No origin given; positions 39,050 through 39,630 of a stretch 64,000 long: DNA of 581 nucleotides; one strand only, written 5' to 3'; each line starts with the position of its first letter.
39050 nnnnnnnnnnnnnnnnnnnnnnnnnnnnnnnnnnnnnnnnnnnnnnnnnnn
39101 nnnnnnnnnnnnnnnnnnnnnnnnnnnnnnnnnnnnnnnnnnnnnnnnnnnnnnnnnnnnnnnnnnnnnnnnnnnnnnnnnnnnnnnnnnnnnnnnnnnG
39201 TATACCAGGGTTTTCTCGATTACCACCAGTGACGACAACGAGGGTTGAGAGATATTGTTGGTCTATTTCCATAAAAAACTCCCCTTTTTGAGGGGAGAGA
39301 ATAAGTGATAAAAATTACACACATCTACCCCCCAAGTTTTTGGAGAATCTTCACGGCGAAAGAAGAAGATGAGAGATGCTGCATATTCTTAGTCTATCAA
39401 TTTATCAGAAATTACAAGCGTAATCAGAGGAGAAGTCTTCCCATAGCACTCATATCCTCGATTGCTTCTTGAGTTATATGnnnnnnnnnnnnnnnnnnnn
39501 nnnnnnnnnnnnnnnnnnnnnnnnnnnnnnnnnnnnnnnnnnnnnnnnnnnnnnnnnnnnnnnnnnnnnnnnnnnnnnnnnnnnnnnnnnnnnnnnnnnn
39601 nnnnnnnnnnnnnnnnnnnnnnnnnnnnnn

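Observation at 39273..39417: Serine-run leader in front of the operon containing phosphatidylserine decarboxylase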

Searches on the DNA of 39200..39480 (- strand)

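Call 28: search_rna_families(source=window, start=39200, end=39480, threshold=evalue, max_evalue=10)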
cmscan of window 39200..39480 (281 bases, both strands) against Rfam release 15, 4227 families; matches with E-value up to 10: 2.
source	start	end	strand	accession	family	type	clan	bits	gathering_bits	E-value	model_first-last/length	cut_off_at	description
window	39251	39305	-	RF02900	AaHKsRNA82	Gene; sRNA;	-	16.2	51.4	7.6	1-81/81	no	Aggregatibacter sRNA 82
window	39279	39342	-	RF01098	RF_site9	Cis-reg; frameshift_element;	-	15.2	70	3.2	1-50/50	no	Gag/pro ribosomal frameshift site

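Call 61: build_rna_model(alignment_id=A2, structure=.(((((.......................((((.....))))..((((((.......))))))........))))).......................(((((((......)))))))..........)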
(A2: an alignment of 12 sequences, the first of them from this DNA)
Model R1 built from alignment A2 (12 sequences, 129 columns); structure: as given.
model positions 119; base pairs 22; branch points 2; effective number of sequences 2.02; information 0.59 bits per position. Calibrated on 0.2 Mb of random sequence (short: E-values are rough).
structure used (alignment columns):
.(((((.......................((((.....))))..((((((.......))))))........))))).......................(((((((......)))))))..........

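Call 62: search_with_rna_model(model_id=R1, sources=[window, L007, L008, L009, L010, L011, L012, L013, L014, L001, L003, L063, L066, L069, L070, L071, L074, L076], max_evalue=1)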
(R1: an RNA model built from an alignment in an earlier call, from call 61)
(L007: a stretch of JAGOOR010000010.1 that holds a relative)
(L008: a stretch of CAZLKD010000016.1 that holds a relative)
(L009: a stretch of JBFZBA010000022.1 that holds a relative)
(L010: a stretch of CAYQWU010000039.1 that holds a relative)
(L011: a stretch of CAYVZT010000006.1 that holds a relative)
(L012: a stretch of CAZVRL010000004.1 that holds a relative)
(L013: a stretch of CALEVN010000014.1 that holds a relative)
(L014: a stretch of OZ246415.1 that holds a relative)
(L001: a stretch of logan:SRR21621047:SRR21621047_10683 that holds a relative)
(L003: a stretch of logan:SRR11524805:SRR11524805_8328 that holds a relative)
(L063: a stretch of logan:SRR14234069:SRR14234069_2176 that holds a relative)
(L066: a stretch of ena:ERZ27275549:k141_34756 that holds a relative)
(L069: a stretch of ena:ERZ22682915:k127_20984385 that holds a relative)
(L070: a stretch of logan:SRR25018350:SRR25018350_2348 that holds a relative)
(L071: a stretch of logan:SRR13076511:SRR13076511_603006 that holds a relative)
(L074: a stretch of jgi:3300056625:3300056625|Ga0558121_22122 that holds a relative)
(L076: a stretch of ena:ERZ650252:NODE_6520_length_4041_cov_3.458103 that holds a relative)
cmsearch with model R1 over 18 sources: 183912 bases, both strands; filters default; matches with E-value up to 1: 15.
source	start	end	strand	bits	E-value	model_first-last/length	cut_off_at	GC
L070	3488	3608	+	124.8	4.7e-21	1-119/119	no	0.39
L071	2488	2607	+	124.2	6.1e-21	1-119/119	no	0.42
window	39270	39384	-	114.2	5e-19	1-119/119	no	0.4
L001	4248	4363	+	113.3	7.3e-19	1-119/119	no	0.41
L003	5888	6003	+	113.1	8.1e-19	1-119/119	no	0.4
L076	1892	2008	+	104.6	3.3e-17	1-119/119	no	0.43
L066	3487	3600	+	99.4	3.2e-16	1-119/119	no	0.37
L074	1024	1142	+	97.8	6.6e-16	1-119/119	no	0.41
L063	3490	3604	+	95.4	1.8e-15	1-119/119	no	0.47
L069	3488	3610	+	93.6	4.1e-15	1-119/119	no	0.4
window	45039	45155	+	32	0.0021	1-119/119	no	0.47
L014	367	485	-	31.6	0.0025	1-119/119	no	0.28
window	47726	47836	+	28.3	0.011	1-119/119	no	0.32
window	6763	6866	-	20.1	0.38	1-119/119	no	0.34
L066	3510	3629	-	18.2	0.88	1-119/119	no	0.33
